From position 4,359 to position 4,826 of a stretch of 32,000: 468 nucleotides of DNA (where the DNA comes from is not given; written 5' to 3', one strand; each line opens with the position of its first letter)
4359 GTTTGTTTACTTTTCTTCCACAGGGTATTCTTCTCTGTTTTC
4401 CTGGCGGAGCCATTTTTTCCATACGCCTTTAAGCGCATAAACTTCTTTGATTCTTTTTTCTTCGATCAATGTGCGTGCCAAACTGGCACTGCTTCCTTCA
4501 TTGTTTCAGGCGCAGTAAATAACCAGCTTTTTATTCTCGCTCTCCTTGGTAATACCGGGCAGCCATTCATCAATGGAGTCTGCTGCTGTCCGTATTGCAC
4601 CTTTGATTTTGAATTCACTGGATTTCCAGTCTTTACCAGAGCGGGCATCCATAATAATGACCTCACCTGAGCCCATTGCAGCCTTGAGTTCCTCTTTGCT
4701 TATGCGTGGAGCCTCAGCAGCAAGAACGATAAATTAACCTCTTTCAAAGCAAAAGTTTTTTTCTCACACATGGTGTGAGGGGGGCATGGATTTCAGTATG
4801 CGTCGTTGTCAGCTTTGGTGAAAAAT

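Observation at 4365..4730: Rhodanese gene continuous only through an in-frame UGA, with a SECIS-like hairpin: candidate selenoprotein missing from the ORF track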

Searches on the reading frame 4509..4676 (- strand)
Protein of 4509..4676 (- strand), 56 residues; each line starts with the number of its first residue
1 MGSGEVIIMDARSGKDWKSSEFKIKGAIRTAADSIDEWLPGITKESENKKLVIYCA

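Call 7: search_protein_families(library=pfam, proteins=[window:4509-4676:-], max_evalue=1)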
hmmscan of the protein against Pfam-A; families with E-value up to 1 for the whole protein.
seq(56 aa): 1 family
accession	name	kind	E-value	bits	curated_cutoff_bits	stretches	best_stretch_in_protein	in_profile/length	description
PF00581.25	Rhodanese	-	0.00027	21.8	22.2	1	2-56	10-69/102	Rhodanese-like domain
